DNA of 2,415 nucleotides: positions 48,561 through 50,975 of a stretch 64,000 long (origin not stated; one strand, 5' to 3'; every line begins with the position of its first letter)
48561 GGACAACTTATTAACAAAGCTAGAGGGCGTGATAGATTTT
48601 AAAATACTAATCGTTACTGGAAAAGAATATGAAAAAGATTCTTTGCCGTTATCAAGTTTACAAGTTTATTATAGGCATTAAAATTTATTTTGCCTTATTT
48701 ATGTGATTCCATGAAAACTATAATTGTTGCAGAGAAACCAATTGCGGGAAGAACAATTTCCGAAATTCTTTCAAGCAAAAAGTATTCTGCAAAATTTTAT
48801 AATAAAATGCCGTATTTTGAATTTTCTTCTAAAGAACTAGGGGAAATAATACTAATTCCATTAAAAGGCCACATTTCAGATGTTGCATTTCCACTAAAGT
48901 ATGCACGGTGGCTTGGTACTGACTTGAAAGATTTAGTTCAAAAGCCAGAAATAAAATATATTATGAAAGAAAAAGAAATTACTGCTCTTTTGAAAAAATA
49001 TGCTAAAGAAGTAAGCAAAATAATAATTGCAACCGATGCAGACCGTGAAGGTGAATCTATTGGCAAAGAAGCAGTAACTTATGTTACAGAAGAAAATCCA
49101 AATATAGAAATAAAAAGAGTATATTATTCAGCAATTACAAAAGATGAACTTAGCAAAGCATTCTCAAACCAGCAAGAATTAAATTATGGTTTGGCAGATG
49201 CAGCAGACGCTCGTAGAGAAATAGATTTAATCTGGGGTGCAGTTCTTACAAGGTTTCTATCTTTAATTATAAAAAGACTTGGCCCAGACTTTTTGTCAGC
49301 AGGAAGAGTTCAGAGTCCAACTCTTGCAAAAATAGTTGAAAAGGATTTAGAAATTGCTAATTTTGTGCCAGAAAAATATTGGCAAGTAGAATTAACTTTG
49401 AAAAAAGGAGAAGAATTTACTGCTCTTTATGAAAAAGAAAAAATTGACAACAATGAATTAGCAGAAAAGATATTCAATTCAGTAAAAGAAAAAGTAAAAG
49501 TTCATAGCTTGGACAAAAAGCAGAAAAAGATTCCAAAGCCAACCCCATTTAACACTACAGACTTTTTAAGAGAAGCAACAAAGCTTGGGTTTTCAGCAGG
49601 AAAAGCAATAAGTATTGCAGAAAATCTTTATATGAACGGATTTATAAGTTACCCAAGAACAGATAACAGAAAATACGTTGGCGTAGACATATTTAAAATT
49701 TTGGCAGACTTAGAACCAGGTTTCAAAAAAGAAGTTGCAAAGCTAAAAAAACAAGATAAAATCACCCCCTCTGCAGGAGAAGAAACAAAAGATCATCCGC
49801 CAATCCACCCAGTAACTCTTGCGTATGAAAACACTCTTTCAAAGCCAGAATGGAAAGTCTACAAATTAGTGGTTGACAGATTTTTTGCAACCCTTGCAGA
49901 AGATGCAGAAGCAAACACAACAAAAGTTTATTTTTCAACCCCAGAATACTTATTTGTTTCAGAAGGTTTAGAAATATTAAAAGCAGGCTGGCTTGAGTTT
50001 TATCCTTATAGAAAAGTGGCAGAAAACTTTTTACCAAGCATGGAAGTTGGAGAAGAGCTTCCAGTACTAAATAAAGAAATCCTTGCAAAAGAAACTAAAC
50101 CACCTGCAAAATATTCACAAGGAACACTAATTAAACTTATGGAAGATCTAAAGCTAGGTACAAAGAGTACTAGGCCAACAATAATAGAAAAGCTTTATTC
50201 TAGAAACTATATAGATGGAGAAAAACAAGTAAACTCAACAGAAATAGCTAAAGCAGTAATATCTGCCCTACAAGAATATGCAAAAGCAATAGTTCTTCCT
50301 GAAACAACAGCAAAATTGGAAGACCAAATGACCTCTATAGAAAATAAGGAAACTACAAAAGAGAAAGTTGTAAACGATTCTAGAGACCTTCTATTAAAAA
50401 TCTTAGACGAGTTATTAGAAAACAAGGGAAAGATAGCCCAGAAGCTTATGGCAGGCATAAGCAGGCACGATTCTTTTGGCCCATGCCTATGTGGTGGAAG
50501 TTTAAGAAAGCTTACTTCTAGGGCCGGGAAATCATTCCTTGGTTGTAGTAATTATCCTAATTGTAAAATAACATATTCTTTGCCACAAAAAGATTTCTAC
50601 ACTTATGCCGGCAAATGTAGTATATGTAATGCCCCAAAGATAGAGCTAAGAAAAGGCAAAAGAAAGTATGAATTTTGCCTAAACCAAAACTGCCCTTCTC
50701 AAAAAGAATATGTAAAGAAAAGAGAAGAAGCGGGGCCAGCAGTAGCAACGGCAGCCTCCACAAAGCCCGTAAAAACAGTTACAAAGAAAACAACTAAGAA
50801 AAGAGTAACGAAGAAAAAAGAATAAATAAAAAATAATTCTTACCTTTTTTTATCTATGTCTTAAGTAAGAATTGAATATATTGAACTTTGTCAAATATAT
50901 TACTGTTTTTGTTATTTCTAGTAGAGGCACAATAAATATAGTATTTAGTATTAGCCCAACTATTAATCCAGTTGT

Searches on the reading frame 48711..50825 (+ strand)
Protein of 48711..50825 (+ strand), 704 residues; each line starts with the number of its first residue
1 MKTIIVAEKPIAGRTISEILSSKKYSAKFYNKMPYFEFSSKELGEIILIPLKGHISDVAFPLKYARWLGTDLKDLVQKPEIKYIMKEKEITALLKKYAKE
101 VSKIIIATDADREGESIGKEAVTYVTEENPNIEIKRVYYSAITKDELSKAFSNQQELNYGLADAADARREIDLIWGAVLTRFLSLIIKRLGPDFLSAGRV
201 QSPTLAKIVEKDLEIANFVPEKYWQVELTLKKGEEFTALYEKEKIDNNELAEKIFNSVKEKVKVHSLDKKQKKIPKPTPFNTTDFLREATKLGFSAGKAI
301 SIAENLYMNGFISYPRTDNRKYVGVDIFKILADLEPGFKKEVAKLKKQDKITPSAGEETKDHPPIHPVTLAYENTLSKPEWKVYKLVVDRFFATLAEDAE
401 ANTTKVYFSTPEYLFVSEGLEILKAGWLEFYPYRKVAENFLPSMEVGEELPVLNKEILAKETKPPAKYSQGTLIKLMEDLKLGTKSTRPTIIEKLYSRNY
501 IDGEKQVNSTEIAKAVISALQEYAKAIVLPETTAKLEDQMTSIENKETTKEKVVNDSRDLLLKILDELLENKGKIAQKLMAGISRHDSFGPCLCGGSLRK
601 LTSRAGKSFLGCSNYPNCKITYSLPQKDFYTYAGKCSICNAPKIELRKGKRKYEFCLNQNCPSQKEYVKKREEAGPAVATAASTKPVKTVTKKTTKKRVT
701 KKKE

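Call 25: search_protein_families(library=pfam, max_evalue=0.001, proteins=[window:48711-50825:+])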
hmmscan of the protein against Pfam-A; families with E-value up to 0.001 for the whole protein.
window:48711-50825:+ (704 aa): 3 families
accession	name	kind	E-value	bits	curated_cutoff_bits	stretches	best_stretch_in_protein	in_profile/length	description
PF01131.25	Topoisom_bac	-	7.7e-118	394.5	35.1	1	157-554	2-410/411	DNA topoisomerase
PF01751.28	Toprim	-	1.5e-15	57.6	23.1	1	3-141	1-95/96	Toprim domain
PF01396.24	Zn_ribbon_Top1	-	3.1e-09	36.9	32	1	594-626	7-38/39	Topoisomerase DNA binding C4 zinc finger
